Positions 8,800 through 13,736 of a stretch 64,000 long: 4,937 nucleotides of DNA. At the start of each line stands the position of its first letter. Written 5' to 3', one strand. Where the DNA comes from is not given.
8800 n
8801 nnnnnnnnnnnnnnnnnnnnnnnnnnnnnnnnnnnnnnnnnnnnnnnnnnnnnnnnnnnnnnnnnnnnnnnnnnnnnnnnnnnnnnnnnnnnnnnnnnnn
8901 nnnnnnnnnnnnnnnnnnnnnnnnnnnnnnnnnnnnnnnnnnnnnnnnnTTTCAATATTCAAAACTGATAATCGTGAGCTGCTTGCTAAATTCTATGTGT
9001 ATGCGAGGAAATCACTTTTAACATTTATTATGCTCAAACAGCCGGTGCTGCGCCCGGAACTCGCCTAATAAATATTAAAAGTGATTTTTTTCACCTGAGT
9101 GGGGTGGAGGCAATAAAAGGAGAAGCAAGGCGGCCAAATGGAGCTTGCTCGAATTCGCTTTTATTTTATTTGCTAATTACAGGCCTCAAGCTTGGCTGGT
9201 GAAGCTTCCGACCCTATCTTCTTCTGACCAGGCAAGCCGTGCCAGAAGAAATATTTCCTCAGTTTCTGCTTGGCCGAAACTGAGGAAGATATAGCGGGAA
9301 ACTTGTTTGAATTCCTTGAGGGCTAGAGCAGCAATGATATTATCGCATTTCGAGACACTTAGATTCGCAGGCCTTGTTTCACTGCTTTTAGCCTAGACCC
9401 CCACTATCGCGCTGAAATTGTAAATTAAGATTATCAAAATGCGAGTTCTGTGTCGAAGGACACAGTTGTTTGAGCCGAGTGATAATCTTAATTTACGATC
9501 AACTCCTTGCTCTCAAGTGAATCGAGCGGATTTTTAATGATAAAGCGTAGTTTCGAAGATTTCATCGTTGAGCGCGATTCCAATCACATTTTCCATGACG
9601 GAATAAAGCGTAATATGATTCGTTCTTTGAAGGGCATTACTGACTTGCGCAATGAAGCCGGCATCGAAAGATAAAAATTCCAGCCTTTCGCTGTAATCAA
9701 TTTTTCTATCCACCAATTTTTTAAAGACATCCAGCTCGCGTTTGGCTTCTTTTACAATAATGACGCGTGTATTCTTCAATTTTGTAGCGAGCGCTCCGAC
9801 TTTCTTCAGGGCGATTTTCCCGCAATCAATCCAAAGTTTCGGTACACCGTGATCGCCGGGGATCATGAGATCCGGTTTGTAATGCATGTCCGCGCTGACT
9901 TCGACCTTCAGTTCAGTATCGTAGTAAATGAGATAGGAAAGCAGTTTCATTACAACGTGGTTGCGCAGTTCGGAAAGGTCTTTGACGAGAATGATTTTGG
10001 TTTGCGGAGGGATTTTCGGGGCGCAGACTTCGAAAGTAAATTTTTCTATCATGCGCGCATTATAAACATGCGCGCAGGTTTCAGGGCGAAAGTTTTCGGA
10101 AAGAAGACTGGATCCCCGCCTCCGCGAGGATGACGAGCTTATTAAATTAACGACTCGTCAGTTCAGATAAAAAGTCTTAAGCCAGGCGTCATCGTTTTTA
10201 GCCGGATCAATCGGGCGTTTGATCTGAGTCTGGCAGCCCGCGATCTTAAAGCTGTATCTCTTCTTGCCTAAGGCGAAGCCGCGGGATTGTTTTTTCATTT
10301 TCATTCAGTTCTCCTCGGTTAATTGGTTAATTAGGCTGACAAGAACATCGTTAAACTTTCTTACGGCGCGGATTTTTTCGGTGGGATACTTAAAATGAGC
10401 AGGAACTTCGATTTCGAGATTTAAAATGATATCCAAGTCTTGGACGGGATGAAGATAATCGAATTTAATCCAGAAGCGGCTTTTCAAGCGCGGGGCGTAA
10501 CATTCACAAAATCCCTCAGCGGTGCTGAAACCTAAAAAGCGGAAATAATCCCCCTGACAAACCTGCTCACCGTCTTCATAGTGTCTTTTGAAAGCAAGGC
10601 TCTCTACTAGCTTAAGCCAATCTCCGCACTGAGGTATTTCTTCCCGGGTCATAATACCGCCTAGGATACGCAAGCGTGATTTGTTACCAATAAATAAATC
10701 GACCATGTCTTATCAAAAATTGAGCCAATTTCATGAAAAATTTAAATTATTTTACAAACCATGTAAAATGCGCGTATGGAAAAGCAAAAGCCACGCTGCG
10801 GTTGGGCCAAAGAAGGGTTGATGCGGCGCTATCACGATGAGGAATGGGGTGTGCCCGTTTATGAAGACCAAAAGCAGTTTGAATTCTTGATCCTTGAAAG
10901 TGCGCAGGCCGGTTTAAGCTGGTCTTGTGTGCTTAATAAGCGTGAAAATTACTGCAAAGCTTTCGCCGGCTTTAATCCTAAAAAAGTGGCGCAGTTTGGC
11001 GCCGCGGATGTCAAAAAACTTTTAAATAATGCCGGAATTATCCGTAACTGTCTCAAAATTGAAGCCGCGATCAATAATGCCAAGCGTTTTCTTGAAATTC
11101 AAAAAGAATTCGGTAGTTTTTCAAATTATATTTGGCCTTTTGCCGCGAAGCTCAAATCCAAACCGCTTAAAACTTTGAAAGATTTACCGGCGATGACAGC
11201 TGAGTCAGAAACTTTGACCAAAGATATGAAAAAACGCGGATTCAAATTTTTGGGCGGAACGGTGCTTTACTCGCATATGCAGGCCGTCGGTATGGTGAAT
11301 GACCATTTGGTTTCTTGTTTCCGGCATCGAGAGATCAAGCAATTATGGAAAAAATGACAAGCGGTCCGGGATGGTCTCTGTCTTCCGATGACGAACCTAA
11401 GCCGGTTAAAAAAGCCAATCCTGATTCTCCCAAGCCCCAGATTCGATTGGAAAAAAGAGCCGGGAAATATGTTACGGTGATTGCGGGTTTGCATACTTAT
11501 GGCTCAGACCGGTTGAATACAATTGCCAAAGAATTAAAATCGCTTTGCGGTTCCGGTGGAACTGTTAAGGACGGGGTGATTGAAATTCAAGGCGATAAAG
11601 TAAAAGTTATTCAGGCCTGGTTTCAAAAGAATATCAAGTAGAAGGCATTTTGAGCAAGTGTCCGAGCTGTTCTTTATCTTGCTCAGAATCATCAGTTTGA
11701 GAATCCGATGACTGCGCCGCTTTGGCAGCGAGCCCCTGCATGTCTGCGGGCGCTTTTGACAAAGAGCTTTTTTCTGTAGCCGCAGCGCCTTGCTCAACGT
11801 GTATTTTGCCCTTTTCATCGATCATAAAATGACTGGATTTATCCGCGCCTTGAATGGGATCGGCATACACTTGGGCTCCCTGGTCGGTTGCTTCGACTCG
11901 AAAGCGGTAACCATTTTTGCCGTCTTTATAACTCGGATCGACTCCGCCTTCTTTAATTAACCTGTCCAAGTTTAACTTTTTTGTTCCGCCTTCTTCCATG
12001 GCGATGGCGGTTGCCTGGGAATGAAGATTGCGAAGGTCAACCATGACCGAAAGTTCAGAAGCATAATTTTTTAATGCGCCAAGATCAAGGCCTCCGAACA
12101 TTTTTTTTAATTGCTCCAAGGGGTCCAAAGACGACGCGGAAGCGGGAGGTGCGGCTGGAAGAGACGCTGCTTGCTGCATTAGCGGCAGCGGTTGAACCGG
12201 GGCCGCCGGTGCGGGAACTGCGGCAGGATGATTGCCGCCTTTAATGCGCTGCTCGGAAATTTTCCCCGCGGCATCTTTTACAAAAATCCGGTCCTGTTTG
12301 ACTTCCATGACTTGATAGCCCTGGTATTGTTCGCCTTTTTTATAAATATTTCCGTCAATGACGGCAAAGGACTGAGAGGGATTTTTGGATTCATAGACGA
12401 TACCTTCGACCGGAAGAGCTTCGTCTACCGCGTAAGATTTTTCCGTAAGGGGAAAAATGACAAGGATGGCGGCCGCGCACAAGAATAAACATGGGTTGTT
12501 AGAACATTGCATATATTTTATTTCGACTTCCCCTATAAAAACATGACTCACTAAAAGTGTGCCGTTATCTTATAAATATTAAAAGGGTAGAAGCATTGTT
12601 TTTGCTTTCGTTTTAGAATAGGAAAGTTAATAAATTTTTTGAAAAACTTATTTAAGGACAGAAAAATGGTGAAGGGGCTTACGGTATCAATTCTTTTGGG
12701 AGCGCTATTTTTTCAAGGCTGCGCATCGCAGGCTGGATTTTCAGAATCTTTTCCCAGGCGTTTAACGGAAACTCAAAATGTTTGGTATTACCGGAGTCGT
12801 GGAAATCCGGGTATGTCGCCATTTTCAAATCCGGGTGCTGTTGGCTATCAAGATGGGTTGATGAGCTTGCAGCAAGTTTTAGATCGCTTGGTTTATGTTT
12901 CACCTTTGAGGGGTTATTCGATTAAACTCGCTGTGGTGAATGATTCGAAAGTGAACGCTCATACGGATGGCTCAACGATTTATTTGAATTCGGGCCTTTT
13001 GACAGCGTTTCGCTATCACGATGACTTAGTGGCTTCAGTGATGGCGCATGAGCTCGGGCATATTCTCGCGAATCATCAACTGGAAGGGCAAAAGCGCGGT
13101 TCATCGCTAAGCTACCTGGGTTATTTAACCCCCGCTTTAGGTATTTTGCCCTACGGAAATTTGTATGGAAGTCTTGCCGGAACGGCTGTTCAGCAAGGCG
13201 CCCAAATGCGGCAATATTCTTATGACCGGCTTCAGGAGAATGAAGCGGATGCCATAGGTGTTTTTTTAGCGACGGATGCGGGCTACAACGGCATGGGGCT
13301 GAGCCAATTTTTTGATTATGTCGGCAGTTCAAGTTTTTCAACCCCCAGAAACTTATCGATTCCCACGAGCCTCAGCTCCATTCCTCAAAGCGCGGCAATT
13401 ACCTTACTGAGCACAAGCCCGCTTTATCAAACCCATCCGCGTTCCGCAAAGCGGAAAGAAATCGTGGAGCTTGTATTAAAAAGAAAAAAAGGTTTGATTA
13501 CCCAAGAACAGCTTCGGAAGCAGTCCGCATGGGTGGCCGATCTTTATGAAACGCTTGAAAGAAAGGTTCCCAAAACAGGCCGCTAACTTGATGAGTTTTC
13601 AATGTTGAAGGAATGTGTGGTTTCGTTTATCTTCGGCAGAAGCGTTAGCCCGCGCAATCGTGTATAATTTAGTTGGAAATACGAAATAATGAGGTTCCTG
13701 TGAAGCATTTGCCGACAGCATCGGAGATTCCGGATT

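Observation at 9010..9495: Composite intergenic repeat family of roughly 120-490 bp with nested-hairpin end modules and collinear conserved boxes, present at three loci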

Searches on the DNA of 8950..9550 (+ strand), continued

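Call 79: search_with_rna_model(model_id=R1, sources=[L077, L079, L081], filters=off, max_evalue=0.1)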
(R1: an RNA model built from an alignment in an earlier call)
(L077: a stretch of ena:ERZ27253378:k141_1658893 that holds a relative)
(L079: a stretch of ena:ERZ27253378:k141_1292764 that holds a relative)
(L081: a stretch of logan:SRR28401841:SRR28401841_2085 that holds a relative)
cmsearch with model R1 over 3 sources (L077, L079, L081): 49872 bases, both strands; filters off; matches with E-value up to 0.1: 2.
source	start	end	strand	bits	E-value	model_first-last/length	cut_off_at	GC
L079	365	413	+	17.4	0.053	1-94/94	no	0.37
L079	358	408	-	17.1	0.061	1-94/94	no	0.31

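Call 92: search_with_rna_model(model_id=R1, sources=[L082, L083, L084, L085, L086, L087, L088], filters=off, max_evalue=0.1)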
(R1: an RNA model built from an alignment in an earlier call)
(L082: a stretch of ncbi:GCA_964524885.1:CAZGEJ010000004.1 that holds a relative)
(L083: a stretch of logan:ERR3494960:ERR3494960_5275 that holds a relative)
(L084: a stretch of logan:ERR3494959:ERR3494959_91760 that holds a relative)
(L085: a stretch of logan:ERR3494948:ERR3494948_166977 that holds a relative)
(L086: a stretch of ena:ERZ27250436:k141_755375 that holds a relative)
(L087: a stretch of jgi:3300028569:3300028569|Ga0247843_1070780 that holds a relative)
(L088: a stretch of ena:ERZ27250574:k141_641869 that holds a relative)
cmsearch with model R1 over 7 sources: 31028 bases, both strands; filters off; matches with E-value up to 0.1: 4.
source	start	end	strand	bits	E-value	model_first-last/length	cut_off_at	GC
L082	17761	17822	+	21.1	0.0036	1-94/94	no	0.61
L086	2272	2312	+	16.5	0.054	1-94/94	no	0.49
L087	1399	1439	+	16.5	0.054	1-94/94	no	0.49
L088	1315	1355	+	16.5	0.054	1-94/94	no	0.49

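Call 105: build_rna_model(alignment_id=A7)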
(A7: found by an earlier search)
Model R2 built from alignment A7 (10 sequences, 107 columns); structure: stored with the alignment.
model positions 94; base pairs 28; branch points 0; effective number of sequences 3.78; information 0.608 bits per position. Calibrated on 0.2 Mb of random sequence (short: E-values are rough).
structure used (alignment columns):
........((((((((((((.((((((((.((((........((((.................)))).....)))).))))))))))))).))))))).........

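Call 106: search_with_rna_model(model_id=R2, source=window, filters=off, max_evalue=1)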
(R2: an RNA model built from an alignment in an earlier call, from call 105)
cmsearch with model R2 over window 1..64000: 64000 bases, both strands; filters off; matches with E-value up to 1: 11.
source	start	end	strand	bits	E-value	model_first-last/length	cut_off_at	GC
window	61393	61486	+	84.6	8.9e-14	1-94/94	no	0.49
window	9409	9501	-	79.8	7.6e-13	1-94/94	no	0.37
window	9006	9096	+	78.7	1.2e-12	1-94/94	no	0.37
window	4237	4327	+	76.7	2.9e-12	1-94/94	no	0.43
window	61809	61900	-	72.5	1.9e-11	1-94/94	no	0.43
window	9000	9090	-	33.7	0.00051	1-94/94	no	0.37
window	4231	4321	-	32.8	0.00076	1-94/94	no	0.43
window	9415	9507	+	27.6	0.0074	1-94/94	no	0.34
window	61815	61906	+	24.8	0.025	1-94/94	no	0.42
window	61387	61480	-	23.8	0.04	1-94/94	no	0.52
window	23568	23633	+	16.8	0.9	1-94/94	no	0.52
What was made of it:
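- On REP/BIME: Five modules were found in 64 kb (call 106).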

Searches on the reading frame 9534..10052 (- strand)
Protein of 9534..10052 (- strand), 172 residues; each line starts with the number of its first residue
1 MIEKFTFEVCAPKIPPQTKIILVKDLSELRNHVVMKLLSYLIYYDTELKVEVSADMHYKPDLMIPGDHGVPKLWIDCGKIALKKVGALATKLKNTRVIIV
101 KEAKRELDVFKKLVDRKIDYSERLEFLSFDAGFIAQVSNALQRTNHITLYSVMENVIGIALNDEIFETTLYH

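Call 16: search_protein_families(library=ncbifam, proteins=[window:9534-10052:-])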
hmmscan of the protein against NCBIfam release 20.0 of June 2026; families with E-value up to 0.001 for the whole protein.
window:9534-10052:- (172 aa): 0 families

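Call 50: search_protein_families(library=pfam, proteins=[window:9534-10052:-])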
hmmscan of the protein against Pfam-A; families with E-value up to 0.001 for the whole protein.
window:9534-10052:- (172 aa): 1 family
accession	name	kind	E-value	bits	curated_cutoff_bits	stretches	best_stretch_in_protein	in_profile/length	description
PF07152.18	YaeQ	-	3.3e-11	43.6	25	1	25-167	32-170/173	YaeQ protein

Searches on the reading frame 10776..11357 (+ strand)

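Call 102: search_protein_families(library=pfam, max_evalue=0.000001, proteins=[window:10776-11357:+])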
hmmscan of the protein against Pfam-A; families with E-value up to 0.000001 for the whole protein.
window:10776-11357:+ (193 aa): 1 family
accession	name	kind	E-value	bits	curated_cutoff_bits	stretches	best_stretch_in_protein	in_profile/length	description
PF03352.18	Adenine_glyco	-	4.6e-74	248.5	25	1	12-184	4-177/177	Methyladenine glycosylase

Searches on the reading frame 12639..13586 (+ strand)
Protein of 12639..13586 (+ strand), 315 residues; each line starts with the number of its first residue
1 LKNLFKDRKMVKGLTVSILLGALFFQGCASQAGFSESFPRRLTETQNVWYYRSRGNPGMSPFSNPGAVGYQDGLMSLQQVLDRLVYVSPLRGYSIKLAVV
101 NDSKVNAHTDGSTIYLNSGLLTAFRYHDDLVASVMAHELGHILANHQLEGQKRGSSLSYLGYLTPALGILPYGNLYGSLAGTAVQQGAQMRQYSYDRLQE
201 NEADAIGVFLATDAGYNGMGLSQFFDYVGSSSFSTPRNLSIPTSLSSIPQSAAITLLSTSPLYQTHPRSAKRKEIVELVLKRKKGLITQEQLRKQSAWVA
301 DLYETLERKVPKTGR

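Call 102: search_protein_families(library=pfam, max_evalue=0.000001, proteins=[window:12639-13586:+])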
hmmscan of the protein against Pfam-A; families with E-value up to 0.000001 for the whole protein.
window:12639-13586:+ (315 aa): 1 family
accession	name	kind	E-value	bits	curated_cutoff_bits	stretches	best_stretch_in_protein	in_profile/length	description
PF01435.24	Peptidase_M48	-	1.5e-20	74.2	20.3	1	77-272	7-178/186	Peptidase family M48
